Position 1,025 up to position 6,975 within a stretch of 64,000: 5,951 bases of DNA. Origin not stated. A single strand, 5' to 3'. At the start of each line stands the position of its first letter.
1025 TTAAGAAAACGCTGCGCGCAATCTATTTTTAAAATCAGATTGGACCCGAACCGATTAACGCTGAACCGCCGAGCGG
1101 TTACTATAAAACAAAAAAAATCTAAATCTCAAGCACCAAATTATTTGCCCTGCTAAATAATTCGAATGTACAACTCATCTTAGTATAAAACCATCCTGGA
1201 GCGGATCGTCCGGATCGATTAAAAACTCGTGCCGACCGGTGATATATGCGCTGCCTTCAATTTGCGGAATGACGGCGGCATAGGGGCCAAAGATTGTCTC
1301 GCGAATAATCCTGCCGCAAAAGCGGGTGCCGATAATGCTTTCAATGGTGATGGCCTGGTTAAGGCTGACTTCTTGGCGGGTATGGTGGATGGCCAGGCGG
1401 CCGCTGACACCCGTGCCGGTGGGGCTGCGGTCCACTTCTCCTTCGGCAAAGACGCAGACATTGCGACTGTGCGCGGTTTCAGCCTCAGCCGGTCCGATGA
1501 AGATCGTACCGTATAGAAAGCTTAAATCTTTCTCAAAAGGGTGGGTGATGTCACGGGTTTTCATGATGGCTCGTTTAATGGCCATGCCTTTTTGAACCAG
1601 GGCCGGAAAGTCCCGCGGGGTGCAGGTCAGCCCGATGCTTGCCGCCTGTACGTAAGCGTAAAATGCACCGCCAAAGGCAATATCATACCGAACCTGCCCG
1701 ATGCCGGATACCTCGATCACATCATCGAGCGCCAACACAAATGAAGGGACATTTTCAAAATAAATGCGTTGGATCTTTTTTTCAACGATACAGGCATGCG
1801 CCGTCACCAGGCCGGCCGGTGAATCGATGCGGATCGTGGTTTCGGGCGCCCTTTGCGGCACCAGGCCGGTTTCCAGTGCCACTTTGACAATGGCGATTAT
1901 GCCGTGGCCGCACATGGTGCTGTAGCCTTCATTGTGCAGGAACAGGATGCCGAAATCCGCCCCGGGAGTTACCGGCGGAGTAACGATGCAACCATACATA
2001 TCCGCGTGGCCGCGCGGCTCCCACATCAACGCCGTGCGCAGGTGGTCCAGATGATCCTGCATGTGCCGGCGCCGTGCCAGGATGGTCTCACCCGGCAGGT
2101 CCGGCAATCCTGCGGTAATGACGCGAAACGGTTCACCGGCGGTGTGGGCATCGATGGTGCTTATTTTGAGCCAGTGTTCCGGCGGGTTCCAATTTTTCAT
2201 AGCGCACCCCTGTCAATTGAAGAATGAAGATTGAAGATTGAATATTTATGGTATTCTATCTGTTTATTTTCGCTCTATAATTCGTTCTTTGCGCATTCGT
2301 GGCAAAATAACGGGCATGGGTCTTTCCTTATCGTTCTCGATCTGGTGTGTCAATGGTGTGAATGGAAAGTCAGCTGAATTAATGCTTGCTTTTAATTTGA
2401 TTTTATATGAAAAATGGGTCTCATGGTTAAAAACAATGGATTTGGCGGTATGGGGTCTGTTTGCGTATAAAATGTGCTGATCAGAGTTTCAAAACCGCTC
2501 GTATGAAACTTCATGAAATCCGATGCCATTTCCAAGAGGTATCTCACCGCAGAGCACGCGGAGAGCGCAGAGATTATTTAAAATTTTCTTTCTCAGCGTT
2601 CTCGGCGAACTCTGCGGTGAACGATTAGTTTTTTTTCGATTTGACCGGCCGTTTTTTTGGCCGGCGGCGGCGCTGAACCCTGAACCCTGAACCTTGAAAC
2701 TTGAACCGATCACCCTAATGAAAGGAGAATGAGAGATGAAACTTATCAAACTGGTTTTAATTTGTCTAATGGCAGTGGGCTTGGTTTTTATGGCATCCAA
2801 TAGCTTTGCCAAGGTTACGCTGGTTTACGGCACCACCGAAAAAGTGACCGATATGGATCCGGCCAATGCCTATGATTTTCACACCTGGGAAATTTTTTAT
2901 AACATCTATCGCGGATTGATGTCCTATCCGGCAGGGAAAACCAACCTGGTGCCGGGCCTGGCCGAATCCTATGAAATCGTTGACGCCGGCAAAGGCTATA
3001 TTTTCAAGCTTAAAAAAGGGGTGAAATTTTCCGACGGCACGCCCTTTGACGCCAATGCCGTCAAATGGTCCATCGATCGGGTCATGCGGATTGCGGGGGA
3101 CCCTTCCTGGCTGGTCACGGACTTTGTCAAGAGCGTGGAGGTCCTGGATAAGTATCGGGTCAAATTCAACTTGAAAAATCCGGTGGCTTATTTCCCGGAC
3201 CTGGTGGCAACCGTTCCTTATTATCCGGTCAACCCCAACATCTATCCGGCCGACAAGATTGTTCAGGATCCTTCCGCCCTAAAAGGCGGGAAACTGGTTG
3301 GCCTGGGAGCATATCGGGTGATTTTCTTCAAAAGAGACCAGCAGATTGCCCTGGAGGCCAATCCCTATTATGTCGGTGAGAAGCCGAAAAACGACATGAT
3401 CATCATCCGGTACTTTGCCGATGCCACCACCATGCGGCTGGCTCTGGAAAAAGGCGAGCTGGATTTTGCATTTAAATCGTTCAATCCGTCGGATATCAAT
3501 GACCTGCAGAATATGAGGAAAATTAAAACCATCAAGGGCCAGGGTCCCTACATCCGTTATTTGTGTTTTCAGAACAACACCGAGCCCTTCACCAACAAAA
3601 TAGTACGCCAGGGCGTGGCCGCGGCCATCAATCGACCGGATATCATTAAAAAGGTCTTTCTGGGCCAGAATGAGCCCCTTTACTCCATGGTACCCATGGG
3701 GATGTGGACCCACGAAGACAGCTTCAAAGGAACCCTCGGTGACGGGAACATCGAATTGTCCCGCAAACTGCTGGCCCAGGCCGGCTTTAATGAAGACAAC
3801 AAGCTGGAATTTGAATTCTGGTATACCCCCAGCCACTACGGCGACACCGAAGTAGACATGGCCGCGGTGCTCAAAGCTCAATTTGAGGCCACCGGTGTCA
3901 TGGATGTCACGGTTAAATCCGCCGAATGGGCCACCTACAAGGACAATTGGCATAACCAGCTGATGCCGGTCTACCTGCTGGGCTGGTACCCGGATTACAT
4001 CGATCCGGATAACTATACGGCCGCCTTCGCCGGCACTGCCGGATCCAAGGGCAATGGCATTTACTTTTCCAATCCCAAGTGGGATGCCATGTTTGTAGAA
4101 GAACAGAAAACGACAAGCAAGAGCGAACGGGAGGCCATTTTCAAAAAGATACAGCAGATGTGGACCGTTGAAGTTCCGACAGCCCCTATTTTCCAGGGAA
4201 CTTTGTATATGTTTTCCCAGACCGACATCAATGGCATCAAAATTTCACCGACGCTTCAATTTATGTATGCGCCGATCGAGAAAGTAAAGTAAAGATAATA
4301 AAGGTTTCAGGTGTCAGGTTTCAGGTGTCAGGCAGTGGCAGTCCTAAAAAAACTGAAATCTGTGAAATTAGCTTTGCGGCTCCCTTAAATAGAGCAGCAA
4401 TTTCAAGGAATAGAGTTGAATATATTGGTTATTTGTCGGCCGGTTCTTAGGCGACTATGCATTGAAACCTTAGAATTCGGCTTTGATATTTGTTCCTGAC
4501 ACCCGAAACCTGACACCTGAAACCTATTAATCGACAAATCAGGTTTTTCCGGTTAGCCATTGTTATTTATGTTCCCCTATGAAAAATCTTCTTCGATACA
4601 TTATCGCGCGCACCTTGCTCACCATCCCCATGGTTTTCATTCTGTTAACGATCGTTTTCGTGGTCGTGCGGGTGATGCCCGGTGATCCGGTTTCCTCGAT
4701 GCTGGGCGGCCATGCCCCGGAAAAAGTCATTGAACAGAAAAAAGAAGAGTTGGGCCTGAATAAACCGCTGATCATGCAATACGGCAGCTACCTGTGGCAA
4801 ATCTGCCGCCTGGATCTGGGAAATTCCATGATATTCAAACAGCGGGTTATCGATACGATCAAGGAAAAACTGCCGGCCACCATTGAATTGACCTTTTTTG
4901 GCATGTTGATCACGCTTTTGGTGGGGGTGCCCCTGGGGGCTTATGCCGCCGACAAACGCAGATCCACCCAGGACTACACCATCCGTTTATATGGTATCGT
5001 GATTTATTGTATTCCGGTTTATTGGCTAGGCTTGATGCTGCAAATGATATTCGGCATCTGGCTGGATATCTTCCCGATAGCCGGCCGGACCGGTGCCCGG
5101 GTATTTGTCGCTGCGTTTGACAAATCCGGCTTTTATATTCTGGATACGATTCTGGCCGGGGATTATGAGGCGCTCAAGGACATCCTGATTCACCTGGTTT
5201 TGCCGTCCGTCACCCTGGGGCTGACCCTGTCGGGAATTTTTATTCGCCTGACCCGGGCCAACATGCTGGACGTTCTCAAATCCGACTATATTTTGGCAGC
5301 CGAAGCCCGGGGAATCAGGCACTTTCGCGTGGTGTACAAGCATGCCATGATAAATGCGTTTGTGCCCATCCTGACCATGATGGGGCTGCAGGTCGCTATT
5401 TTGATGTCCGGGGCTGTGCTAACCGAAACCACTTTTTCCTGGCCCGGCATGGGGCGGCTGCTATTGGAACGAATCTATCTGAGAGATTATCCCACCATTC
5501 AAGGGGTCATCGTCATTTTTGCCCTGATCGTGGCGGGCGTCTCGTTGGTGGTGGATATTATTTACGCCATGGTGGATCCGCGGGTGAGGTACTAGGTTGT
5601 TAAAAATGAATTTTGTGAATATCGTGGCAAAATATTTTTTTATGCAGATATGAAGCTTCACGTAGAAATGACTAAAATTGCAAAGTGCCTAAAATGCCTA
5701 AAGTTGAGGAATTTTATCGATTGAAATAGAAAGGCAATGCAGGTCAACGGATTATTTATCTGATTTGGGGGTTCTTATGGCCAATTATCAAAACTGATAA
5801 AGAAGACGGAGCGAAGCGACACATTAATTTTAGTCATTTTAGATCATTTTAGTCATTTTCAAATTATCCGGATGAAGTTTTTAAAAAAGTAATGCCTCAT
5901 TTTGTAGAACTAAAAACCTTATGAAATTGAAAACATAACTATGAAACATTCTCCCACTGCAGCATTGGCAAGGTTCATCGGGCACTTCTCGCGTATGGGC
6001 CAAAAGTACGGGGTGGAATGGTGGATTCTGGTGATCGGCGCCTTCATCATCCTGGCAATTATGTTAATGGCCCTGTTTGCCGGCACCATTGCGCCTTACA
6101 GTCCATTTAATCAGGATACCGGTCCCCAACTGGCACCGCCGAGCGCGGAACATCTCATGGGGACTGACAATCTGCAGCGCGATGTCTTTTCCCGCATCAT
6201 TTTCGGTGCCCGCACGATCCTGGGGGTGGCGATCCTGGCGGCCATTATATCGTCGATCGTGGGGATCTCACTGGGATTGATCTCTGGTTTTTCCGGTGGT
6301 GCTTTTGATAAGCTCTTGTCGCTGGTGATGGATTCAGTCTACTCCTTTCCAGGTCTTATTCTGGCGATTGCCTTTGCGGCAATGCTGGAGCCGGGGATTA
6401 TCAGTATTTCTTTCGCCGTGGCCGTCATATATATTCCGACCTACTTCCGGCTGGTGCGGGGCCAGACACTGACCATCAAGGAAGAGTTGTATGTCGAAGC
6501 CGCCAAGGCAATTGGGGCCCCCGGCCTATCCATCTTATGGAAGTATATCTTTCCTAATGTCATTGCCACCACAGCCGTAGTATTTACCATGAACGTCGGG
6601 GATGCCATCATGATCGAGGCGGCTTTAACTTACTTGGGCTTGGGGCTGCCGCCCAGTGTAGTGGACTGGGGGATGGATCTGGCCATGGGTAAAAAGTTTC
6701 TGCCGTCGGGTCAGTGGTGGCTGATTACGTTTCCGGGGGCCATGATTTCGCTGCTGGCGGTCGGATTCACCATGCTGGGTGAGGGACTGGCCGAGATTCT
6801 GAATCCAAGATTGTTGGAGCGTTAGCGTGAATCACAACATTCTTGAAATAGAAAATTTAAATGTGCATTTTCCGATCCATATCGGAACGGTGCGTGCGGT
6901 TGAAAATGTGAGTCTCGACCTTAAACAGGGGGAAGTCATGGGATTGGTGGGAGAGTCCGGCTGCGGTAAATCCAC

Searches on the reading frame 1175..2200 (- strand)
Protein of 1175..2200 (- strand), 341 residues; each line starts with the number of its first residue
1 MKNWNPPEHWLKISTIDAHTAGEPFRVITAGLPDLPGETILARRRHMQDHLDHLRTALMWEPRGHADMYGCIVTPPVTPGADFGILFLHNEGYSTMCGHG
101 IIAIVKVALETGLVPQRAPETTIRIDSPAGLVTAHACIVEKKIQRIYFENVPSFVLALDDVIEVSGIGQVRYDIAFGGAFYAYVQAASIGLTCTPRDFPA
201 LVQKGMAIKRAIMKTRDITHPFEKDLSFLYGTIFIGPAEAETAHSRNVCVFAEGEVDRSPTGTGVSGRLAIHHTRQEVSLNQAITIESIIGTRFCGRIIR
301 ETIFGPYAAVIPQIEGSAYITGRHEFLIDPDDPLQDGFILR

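Call 37: search_protein_families(library=pfam, proteins=[window:1175-2200:-], max_evalue=0.00001)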
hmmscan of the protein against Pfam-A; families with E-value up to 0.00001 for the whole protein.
window:1175-2200:- (341 aa): 1 family
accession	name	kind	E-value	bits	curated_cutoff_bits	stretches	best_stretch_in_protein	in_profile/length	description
PF05544.16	Pro_racemase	-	2.2e-109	366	27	1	16-338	2-324/325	Proline racemase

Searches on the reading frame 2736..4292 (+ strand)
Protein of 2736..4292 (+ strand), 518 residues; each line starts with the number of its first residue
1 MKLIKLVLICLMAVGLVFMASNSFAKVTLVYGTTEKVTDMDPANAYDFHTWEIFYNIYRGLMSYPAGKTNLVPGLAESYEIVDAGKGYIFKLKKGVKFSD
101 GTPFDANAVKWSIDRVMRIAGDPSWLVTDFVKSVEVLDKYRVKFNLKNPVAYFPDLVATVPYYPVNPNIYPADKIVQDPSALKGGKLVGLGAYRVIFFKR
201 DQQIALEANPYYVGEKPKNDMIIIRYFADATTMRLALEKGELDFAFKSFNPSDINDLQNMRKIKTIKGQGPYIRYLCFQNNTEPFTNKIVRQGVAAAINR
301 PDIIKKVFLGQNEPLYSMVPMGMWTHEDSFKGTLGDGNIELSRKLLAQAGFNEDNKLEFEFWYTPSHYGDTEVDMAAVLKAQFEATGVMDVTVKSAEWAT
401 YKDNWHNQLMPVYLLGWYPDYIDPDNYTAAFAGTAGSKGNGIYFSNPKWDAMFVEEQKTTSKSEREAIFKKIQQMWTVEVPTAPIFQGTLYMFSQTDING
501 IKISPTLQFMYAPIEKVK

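Call 37: search_protein_families(library=pfam, proteins=[window:2736-4292:+], max_evalue=0.00001)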
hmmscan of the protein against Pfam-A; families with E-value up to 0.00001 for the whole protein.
window:2736-4292:+ (518 aa): 1 family
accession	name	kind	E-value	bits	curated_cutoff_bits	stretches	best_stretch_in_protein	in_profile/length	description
PF00496.27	SBP_bac_5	-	2e-87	294.1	32.4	1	71-437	2-366/368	Bacterial extracellular solute-binding proteins, family 5 Middle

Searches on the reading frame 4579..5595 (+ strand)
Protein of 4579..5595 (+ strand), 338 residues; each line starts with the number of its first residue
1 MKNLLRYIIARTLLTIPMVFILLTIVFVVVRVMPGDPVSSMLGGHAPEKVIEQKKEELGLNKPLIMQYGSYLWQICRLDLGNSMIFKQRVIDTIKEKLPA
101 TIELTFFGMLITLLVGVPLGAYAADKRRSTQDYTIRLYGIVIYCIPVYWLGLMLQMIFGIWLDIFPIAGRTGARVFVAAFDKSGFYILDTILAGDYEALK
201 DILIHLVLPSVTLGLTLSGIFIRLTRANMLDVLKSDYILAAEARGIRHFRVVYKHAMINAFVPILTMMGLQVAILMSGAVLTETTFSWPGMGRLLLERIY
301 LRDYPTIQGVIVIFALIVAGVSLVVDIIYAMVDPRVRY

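Call 37: search_protein_families(library=pfam, proteins=[window:4579-5595:+], max_evalue=0.00001)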
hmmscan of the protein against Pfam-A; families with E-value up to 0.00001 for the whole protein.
window:4579-5595:+ (338 aa): 2 families
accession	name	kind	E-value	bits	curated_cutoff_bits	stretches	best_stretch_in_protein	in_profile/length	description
PF00528.27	BPD_transp_1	-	3.5e-42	144.6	26.4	1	116-337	1-183/184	Binding-protein-dependent transport system inner membrane component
PF19300.4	BPD_transp_1_N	-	2.8e-12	47.3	23.8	1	4-105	1-114/114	Binding-prot-dependent transport system membrane comp, N-term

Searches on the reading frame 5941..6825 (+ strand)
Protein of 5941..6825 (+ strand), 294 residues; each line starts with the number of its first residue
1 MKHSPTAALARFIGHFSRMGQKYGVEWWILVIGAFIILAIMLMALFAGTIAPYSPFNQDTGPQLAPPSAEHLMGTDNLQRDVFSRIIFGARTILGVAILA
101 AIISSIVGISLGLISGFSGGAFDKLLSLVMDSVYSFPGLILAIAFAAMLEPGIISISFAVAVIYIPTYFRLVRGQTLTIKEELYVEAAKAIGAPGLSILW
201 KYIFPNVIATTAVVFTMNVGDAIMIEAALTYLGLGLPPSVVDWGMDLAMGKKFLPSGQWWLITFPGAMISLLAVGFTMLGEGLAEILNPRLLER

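Call 37: search_protein_families(library=pfam, proteins=[window:5941-6825:+], max_evalue=0.00001)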
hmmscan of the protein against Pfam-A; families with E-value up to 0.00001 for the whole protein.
window:5941-6825:+ (294 aa): 2 families
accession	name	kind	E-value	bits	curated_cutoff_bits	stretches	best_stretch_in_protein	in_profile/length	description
PF00528.27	BPD_transp_1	-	5.1e-23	82.2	26.4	1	108-291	1-182/184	Binding-protein-dependent transport system inner membrane component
PF12911.12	OppC_N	-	2.9e-06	27.5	23.9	1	31-67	17-53/53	N-terminal TM domain of oligopeptide transport permease C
